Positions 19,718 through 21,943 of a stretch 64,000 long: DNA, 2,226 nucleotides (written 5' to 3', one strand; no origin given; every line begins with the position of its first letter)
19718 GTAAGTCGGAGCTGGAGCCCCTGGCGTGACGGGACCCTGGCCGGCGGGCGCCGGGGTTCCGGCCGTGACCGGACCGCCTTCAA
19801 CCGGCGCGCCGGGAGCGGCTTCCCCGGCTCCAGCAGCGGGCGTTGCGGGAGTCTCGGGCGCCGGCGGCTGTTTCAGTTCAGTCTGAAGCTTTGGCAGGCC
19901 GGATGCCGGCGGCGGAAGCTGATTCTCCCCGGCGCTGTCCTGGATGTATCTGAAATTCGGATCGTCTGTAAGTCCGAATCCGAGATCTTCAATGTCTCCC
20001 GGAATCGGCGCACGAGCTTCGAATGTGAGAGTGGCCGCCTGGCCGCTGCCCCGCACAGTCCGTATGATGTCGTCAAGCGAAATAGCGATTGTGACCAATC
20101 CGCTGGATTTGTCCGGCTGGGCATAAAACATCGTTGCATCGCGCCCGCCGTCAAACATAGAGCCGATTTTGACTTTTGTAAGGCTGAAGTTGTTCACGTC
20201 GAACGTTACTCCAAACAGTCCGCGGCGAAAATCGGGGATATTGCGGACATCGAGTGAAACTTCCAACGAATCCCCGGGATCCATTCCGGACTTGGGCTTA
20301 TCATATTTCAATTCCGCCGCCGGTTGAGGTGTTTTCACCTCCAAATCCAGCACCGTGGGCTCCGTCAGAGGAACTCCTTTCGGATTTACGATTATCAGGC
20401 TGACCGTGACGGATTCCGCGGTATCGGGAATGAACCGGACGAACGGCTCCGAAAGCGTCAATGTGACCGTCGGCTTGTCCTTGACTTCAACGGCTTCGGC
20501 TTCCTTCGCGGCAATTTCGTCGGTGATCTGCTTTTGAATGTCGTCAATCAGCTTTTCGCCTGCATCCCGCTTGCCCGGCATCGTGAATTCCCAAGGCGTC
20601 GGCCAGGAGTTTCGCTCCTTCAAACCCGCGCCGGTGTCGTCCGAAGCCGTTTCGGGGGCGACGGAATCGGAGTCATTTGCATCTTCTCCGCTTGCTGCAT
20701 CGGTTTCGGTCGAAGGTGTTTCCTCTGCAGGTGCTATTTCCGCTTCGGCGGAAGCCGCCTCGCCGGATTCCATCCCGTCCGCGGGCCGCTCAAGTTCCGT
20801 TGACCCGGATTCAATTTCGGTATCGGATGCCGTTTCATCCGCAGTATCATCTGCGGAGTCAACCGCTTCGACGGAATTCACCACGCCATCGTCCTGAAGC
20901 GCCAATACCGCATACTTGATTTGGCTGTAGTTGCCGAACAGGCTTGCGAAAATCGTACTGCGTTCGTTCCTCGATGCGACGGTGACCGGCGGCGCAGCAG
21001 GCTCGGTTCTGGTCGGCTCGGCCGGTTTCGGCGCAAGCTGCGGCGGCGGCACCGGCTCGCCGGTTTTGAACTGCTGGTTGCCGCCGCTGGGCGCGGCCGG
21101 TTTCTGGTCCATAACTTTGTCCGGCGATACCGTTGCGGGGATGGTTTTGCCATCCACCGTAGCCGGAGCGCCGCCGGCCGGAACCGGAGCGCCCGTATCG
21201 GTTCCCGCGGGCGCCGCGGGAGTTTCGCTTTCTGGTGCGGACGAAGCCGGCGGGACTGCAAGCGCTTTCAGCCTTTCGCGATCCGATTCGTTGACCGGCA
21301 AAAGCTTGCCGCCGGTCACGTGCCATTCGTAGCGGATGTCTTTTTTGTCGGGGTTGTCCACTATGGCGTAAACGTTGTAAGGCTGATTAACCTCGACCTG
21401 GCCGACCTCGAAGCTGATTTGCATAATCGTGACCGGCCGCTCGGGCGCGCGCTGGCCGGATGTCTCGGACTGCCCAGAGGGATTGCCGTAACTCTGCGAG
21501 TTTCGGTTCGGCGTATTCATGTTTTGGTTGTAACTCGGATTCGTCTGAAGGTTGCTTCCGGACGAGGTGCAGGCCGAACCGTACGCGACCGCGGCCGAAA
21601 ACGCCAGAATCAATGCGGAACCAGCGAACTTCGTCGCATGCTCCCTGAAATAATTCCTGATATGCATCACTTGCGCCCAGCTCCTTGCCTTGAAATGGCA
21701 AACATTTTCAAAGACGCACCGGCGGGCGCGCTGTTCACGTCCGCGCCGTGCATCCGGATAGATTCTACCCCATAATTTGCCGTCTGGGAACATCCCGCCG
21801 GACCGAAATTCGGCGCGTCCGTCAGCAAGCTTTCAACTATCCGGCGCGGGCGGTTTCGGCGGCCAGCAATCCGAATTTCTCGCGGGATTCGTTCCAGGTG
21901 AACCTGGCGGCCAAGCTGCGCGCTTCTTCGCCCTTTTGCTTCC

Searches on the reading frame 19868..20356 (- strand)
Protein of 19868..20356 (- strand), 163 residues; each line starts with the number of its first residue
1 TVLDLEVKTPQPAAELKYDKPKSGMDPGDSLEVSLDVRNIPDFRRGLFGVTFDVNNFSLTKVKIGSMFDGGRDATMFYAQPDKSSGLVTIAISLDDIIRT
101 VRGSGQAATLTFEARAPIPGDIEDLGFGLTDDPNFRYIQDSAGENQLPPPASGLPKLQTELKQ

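Call 60: search_solved_structures(query=window:19868-20356:-, max_evalue=10, show_alignments=3)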
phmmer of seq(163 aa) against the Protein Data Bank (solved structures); distinct sequences matched with E-value up to 10: 4.
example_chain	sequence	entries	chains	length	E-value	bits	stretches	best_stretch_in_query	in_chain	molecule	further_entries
3ul4_A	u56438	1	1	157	0.045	17.2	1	26-133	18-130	Cellulosome-anchoring protein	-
1v1i_A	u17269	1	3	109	0.45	13.9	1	14-91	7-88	FIBRITIN, FIBER PROTEIN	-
4uyp_A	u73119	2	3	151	0.74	13.2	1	27-114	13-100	Cellulosomal scaffoldin anchoring protein C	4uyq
2fp7_A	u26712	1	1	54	0.92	12.9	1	106-141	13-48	Genome polyprotein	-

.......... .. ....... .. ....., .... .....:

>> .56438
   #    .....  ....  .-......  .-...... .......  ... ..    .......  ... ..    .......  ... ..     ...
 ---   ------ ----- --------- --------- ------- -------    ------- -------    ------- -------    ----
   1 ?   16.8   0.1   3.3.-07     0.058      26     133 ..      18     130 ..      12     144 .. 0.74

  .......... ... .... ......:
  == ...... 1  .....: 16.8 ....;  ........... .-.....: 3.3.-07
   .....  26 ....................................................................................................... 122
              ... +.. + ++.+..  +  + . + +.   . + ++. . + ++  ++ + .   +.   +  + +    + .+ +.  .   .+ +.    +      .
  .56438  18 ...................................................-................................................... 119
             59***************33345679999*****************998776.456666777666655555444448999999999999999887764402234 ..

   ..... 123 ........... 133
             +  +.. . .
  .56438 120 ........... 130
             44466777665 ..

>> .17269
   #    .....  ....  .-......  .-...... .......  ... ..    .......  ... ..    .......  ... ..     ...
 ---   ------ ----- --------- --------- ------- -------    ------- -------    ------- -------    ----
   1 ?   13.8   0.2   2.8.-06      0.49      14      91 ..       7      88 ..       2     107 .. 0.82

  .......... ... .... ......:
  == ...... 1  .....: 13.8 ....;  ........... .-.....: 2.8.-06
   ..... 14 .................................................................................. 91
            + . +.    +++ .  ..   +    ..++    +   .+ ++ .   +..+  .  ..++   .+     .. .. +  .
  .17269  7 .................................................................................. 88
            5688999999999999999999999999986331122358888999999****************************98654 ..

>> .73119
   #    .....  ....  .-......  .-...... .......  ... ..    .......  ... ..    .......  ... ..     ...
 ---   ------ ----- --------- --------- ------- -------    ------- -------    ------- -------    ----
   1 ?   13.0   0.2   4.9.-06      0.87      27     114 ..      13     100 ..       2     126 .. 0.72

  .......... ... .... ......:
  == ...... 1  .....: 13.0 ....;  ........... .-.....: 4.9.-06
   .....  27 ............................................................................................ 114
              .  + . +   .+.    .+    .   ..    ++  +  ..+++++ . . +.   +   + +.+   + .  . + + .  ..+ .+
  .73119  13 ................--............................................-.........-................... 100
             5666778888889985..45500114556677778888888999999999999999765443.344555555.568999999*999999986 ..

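Call 70: predict_structure(protein=window:19868-20356:-)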
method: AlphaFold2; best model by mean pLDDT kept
length: 163 residues; sequences in the alignment: 1
mean_pLDDT: 52.8   pTM: 0.47
mean pLDDT of the five models: 52.8, 50.7, 45.5, 40.2, 40.1
residues with pLDDT >= 90: 0; 70-90: 2; 50-70: 100; < 50: 61
segments of 3 or more residues with pLDDT < 50: 1-13, 58-74, 136-151, 153-163
pLDDT, mean of each block of 10 residues (from residue 1): 32 54 65 63 63 55 41 49 56 65 62 60 64 46 36 40 35
secondary structure, 60 per line:
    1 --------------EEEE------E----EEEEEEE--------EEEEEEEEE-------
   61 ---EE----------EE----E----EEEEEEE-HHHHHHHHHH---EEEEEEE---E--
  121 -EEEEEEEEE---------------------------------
elements in order: E15-18 E30-36 E45-53 E87-93 H95-104 E108-114 E122-130

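Call 77: find_related_loci(query=window:19868-20356:-, collection=metagenome_contigs, flank=3000)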
Query window:19868-20356:- (163 aa) in metagenome_contigs; peptide patterns used: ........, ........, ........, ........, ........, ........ (x = any residue, [..] = any of these).
205 stretches matched a pattern, but none encodes a relative of the query by tblastn (E <= 1e-3).

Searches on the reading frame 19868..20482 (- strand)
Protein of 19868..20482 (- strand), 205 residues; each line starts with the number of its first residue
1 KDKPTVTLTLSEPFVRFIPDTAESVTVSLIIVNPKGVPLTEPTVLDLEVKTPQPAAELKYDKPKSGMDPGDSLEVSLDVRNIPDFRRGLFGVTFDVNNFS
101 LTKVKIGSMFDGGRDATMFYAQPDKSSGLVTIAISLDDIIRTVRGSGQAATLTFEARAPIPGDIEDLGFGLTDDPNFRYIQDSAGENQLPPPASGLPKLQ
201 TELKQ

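Call 19: search_protein_families(library=pfam, proteins=[window:19868-20473:-], max_evalue=10)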
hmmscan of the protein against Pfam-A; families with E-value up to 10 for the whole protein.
seq(202 aa): 1 family
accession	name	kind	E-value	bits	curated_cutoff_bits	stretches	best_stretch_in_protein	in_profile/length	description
PF07705.17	CARDB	-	0.23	12.1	22.7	1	60-134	11-84/101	CARDB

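Call 53: find_homologous_proteins(query=window:19868-20482:-, max_evalue=0.001)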
Query seq(205 aa): 183 candidates shared short words with the query, none scored E <= 0.001.

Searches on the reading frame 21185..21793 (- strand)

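Call 19: search_protein_families(library=pfam, proteins=[window:21185-21793:-], max_evalue=10)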
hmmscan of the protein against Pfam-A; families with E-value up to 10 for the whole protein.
seq(203 aa): 1 family
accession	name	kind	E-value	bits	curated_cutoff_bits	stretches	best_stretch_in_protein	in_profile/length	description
PF21338.2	Top1B_N_bact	-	0.061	13.5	27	1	169-183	15-29/49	Bacterial DNA topoisomerase IB, N-terminal domain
